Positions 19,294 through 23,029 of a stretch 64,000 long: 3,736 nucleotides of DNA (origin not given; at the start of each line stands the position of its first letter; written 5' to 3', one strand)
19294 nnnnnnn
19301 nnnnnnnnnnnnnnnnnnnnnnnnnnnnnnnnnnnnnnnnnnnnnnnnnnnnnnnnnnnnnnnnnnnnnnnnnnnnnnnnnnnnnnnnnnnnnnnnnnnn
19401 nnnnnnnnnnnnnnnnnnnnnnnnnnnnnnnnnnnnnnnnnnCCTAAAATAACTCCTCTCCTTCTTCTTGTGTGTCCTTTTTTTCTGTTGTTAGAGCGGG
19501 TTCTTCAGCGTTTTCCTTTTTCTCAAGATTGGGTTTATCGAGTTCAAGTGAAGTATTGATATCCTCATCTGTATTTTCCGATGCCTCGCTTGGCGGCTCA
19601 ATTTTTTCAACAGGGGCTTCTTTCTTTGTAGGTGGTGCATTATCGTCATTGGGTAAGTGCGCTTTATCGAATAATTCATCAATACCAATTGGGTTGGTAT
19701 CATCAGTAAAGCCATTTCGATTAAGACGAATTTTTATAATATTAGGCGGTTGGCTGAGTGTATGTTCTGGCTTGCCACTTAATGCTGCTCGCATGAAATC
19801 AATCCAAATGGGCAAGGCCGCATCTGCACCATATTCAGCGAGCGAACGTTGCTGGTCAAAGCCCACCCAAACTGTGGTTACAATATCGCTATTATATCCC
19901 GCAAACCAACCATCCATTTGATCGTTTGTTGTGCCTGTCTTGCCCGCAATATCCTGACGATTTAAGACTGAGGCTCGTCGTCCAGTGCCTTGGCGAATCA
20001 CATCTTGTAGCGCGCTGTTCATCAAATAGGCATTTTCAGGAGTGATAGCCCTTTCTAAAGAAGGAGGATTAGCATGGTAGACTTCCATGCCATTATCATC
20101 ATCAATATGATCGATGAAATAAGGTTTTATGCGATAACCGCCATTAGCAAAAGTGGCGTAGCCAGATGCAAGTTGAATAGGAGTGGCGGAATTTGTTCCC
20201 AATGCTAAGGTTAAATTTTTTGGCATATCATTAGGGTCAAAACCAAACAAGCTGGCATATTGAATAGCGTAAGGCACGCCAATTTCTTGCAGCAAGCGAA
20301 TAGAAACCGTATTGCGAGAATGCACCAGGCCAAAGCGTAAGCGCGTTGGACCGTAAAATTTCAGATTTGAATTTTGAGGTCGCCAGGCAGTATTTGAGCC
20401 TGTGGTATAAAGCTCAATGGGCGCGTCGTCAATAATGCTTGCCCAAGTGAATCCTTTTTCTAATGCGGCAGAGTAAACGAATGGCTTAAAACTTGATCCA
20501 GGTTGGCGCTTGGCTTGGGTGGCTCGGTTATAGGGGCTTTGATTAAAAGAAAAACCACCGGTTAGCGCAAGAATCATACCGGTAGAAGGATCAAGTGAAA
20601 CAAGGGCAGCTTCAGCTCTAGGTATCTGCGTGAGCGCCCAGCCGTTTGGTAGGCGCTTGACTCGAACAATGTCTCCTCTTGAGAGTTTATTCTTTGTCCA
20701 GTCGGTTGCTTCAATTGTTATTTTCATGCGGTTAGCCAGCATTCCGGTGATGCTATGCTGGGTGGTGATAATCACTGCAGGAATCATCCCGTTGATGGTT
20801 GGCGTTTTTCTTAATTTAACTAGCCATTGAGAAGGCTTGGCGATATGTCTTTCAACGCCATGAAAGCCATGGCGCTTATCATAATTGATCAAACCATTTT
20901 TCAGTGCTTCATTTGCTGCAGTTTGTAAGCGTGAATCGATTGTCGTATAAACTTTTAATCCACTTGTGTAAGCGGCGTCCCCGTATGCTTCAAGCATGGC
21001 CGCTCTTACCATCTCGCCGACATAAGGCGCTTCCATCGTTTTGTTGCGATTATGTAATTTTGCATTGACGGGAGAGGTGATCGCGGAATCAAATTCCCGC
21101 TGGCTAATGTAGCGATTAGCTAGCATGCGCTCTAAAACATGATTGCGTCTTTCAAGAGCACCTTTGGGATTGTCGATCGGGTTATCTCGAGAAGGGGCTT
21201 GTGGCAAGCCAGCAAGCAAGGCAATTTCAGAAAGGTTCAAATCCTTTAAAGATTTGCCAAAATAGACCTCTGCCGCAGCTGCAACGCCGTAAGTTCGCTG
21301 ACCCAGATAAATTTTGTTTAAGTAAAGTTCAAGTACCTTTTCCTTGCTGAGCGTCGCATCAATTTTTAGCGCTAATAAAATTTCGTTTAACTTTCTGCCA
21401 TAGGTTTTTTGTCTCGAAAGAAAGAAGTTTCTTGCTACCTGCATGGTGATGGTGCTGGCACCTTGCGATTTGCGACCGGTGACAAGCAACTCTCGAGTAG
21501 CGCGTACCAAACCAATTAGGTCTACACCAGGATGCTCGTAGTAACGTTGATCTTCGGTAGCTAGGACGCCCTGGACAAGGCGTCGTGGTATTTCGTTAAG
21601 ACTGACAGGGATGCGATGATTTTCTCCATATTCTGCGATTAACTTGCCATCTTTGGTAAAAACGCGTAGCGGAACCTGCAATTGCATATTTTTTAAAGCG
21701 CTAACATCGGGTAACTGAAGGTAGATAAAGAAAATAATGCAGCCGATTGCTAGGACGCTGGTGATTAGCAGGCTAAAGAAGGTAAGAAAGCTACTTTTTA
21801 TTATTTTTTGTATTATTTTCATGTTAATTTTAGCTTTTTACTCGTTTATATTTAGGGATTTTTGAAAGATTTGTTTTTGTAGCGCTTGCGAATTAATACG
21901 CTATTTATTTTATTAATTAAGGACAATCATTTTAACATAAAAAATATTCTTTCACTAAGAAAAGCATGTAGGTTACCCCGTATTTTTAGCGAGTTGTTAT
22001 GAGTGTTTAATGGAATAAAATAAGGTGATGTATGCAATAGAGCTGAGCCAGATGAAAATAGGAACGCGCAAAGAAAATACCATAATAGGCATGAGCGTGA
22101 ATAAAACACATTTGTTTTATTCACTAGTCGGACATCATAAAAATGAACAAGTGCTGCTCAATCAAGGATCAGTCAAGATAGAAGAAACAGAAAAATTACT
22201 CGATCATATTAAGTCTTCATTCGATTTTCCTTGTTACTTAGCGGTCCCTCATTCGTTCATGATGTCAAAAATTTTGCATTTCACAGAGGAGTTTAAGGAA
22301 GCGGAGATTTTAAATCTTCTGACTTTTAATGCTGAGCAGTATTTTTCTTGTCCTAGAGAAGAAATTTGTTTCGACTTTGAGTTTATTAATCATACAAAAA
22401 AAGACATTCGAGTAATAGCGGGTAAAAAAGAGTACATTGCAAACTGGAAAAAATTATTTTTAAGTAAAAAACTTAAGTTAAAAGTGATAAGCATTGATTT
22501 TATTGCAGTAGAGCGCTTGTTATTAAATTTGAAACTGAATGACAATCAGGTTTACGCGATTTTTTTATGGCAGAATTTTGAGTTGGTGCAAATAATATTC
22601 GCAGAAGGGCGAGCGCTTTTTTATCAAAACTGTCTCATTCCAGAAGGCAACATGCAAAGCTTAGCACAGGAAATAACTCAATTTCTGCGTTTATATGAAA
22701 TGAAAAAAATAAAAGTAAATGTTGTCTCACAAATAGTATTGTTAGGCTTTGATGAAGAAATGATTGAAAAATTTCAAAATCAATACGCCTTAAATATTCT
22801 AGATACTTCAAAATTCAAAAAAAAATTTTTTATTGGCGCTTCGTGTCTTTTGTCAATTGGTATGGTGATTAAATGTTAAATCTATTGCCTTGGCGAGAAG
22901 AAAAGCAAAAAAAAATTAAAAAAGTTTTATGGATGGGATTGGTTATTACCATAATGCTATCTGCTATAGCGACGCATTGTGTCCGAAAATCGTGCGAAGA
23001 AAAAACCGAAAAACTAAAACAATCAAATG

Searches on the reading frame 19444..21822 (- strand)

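Call 50: search_protein_families(library=ncbifam, proteins=[window:19444-21822:-], max_evalue=1e-15)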
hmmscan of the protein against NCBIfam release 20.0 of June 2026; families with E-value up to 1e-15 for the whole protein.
window:19444-21822:- (792 aa): 14 families
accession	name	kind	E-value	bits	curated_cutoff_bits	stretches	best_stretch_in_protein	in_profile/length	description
NF008643.0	PRK11636.1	equivalog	2.1e-208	694.6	1263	2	16-586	12-608/850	peptidoglycan glycosyltransferase/peptidoglycan DD-transpeptidase MrcA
TIGR02074.1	PBP_1a_fam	subfamily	7.2e-182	605.9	508.75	1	69-681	1-533/535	PBP1A family penicillin-binding protein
NF051885.1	tranpepglycosPbpC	equivalog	2.5e-149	498.8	900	2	403-693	324-606/632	multimodular transpeptidase-transglycosylase PbpC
TIGR02071.1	PBP_1b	equivalog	6e-128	428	717.75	2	33-323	107-404/729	penicillin-binding protein 1B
TIGR02073.1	PBP_1c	equivalog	1.9e-100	337.6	494.2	2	66-311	29-264/728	penicillin-binding protein 1C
NF007061.0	PRK09506.1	equivalog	2.7e-100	336.4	1120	2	40-324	178-469/825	bifunctional glycosyl transferase/transpeptidase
NF011423.0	PRK14850.1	equivalog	7.1e-94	315.6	1275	2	50-323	134-414/764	penicillin-binding protein 1b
NF038272.1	strep_PBP1A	exception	1.4e-86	291.2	1075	2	2-302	2-307/658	penicillin-binding protein PBP1A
NF038276.1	strep_PBP2A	exception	1.2e-80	271.8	1100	2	18-305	46-334/716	penicillin-binding protein PBP2A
NF008414.0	PRK11240.1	equivalog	2.2e-58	198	1121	2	54-307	45-288/774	peptidoglycan glycosyltransferase PbpC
NF038274.1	strep_PBP1B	exception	5.6e-49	167.1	1225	2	17-249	21-275/745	penicillin-binding protein PBP1B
TIGR02070.1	mono_pep_trsgly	equivalog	5.2e-34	117.7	182.65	1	72-232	57-216/224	monofunctional biosynthetic peptidoglycan transglycosylase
NF010008.0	PRK13481.1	equivalog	1.9e-31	109.4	270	1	68-249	78-265/269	glycosyltransferase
TIGR03423.1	pbp2_mrdA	equivalog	2.1e-26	92.6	455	0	542-633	433-527/593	penicillin-binding protein 2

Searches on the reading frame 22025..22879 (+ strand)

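Call 24: search_protein_families(library=ncbifam, proteins=[window:22025-22879:+], max_evalue=0.00001)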
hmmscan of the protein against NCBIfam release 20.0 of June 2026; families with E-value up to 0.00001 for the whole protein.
window:22025-22879:+ (284 aa): 1 family
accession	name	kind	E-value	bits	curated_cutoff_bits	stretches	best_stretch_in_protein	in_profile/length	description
TIGR01175.1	pilM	subfamily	2.7e-08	33.2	133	1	72-216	73-229/348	type IV pilus assembly protein PilM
